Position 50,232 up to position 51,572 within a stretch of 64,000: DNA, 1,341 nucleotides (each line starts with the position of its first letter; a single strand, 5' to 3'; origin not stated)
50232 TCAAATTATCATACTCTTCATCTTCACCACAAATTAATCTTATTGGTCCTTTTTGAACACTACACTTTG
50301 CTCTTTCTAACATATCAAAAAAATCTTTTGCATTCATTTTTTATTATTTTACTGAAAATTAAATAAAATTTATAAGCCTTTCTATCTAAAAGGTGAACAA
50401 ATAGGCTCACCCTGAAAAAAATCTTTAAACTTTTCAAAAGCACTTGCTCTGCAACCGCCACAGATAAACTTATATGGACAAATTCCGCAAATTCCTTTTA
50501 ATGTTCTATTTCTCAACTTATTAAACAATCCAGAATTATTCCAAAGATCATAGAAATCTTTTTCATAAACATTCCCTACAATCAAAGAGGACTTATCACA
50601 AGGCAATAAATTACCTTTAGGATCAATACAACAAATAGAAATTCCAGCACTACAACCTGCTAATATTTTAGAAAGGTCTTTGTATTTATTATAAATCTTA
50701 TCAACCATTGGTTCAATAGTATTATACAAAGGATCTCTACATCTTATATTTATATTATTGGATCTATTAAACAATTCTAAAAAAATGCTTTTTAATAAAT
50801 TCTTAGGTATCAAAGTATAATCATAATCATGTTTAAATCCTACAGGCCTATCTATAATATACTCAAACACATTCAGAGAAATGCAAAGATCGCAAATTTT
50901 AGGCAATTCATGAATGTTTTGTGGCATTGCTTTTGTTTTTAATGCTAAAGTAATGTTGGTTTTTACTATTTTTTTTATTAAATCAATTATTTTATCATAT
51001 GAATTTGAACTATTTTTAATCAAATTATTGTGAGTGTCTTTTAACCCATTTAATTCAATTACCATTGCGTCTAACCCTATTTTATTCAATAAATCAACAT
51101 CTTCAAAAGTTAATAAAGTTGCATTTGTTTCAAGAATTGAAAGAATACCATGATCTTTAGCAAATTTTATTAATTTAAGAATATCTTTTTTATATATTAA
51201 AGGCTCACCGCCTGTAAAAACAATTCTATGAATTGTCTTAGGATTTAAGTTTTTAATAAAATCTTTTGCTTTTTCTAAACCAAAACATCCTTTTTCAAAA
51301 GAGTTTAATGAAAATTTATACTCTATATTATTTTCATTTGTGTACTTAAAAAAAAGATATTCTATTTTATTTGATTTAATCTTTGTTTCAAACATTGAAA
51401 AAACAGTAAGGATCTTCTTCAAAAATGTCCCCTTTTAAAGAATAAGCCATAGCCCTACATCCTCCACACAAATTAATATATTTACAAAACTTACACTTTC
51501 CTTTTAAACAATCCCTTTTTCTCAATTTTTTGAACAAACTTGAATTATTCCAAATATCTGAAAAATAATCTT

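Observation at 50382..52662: Unannotated 45-aa peptide with its own SD immediately upstream of two tandem rSAM-SPASM genes: candidate RiPP-like maturation system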

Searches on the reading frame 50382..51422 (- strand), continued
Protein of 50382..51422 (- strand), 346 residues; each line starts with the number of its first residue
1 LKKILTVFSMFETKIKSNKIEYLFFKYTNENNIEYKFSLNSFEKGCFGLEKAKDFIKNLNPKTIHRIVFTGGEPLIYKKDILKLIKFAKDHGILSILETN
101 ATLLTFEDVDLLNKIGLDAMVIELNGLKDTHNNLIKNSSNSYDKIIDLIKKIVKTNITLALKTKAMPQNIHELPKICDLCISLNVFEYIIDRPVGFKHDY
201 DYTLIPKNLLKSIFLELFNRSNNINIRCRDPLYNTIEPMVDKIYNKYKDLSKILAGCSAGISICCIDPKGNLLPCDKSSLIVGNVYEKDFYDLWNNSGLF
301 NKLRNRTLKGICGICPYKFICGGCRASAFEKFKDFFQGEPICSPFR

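Call 87: find_encoding_contigs(protein=P0302, flank=4000, max_places=3)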
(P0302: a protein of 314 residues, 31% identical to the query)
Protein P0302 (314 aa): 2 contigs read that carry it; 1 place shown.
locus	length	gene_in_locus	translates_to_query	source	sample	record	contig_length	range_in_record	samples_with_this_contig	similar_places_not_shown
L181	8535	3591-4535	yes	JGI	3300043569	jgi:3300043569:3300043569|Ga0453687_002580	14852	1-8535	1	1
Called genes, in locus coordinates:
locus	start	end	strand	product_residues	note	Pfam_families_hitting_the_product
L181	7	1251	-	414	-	PF13173:AAA_14, PF13635:DUF4143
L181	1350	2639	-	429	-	PF13173:AAA_14, PF13635:DUF4143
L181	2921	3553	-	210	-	-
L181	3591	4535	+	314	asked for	PF04055:Radical_SAM, PF13186:SPASM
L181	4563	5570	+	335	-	PF22082:TtuA_LIM_N (weak), PF01171:ATP_bind_3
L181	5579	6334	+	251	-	PF03417:AAT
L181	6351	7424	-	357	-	PF04055:Radical_SAM, PF13186:SPASM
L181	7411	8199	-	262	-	PF04909:Amidohydro_2 (weak)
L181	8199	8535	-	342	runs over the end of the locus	PF04055:Radical_SAM, PF13353:Fer4_12, PF13186:SPASM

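Call 93: fold_search(model_id=the predicted structure, library=pdb)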
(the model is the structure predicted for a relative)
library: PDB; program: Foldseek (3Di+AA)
matches with E <= 10: 1862; with E <= 0.001: 201
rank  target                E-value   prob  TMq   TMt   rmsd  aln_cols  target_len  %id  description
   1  5v1q_A                8.6e-16  1.00  0.75  0.60   4.6       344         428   20  Crystal structure of Streptococcus suis SuiB (released 2017-08-30)
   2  5v1s_B                9.7e-16  1.00  0.74  0.60   4.7       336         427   20  Crystal structure of Streptococcus suis SuiB bound to S-adenosylmethionine (released 2017-08-30)
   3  5v1q_B                1.6e-15  1.00  0.76  0.60   4.5       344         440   20  Crystal structure of Streptococcus suis SuiB (released 2017-08-30)
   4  5v1s_A                1.7e-15  1.00  0.74  0.60   4.8       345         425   20  Crystal structure of Streptococcus suis SuiB bound to S-adenosylmethionine (released 2017-08-30)
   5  6c8v                  3.4e-15  1.00  0.66  0.71   5.6       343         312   17  X-ray structure of PqqE from Methylobacterium extorquens (released 2018-02-14)
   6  6efn                  2.4e-14  1.00  0.67  0.59   7.1       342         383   15  Structure of a RiPP maturase, SkfB (released 2018-10-24)
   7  5v1t_A                3.4e-14  1.00  0.74  0.58   4.9       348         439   20  Crystal structure of Streptococcus suis SuiB bound to precursor peptide SuiA (released 2017-08-30)
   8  5why_A                3.7e-14  1.00  0.68  0.56   4.7       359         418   19  Structural Insights into Thioether Bond Formation in the Biosynthesis of Sactipeptides (released 2017-07-26)
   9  5why_B                6.6e-14  1.00  0.69  0.56   4.5       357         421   20  Structural Insights into Thioether Bond Formation in the Biosynthesis of Sactipeptides (released 2017-07-26)
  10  5wgg_A                8.9e-14  1.00  0.69  0.54   4.8       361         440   19  Structural Insights into Thioether Bond Formation in the Biosynthesis of Sactipeptides (released 2017-07-26)
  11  7vob                  9.6e-13  1.00  0.67  0.69   7.0       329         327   15  The crystal structure of a Radical SAM Enzyme BlsE involved in the Biosynthesis of Blasticidin S (released 2022-05-04)
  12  4k36_B                1.6e-12  1.00  0.67  0.63   4.6       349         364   19  His6 tagged anSMEcpe with bound AdoMet (released 2013-05-08)
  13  4k36_A                3.6e-12  1.00  0.70  0.63   5.1       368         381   17  His6 tagged anSMEcpe with bound AdoMet (released 2013-05-08)
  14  4k37_A                5.4e-12  1.00  0.68  0.64   5.2       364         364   18  Native anSMEcpe with bound AdoMet (released 2013-05-08)
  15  4k39_A                5.7e-12  1.00  0.70  0.66   4.9       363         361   18  Native anSMEcpe with bound AdoMet and Cp18Cys peptide (released 2013-05-08)
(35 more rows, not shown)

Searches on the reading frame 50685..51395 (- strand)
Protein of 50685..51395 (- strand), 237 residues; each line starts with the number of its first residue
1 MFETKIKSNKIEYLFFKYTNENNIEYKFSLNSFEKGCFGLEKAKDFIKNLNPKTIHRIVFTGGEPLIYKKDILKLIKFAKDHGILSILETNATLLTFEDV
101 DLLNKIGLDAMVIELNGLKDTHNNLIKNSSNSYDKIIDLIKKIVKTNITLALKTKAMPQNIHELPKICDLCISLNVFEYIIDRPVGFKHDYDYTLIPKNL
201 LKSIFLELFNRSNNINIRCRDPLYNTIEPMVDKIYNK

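Call 73: search_protein_families(library=ncbifam, proteins=[window:50685-51395:-], max_evalue=0.001)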
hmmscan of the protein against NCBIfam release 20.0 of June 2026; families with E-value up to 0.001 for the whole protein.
window:50685-51395:- (237 aa): 48 families (the best 25 are shown)
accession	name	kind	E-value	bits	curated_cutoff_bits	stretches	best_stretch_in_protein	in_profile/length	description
TIGR04055.1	rSAM_NirJ2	equivalog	2.4e-21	76.6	500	1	40-218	31-210/326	putative heme d1 biosynthesis radical SAM protein NirJ2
TIGR04347.1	pseudo_SAM_Halo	equivalog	1.4e-18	67.3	525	1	18-174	44-202/390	TIGR04347 family pseudo-SAM/SPASM protein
TIGR04054.1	rSAM_NirJ1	equivalog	4e-18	65.2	650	1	37-173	65-199/387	putative heme d1 biosynthesis radical SAM protein NirJ1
TIGR04545.1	rSAM_ahbD_hemeb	equivalog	5.5e-18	65.5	500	1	33-204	25-197/339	heme b synthase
TIGR04051.1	rSAM_NirJ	equivalog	3e-17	62.6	515.45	1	27-176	21-168/354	heme d1 biosynthesis radical SAM protein NirJ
TIGR04546.1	rSAM_ahbC_deAc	equivalog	4.9e-17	61.8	650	1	39-175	70-204/390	12,18-didecarboxysiroheme deacetylase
TIGR04053.2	TIGR04053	equivalog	2.3e-16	60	395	1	42-179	42-181/366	TIGR04053 family radical SAM/SPASM domain-containing protein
TIGR02109.1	PQQ_syn_pqqE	equivalog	1.8e-15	56.7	381.35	1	56-176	55-174/358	pyrroloquinoline quinone biosynthesis protein PqqE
TIGR04133.1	rSAM_w_lipo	hypoth_equivalog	3.6e-14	52.5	425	1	6-186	18-206/350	TIGR04133 family radical SAM/SPASM protein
NF050035.1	rSAM_WgK_link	exception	3.5e-13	49.3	650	1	34-218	36-219/367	radical SAM/SPASM peptide maturase WgkB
TIGR03913.1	rad_SAM_trio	equivalog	1.6e-12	46.6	591.75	1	47-186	57-194/477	GDL motif peptide-associated radical SAM/SPASM maturase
TIGR04340.1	rSAM_ACGX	hypoth_equivalog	3.9e-12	46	400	1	27-187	30-185/341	radical SAM/SPASM domain protein, ACGX system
TIGR02666.1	moaA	equivalog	1.4e-11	43.9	284.05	1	38-170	43-179/336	GTP 3',8-cyclase MoaA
TIGR04317.1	W_rSAM_matur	equivalog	3.5e-11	42.8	380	1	53-185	49-185/349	tungsten cofactor oxidoreductase radical SAM maturase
TIGR02668.1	moaA_archaeal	equivalog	9.2e-11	41.3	325.25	1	41-183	43-190/303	GTP 3',8-cyclase MoaA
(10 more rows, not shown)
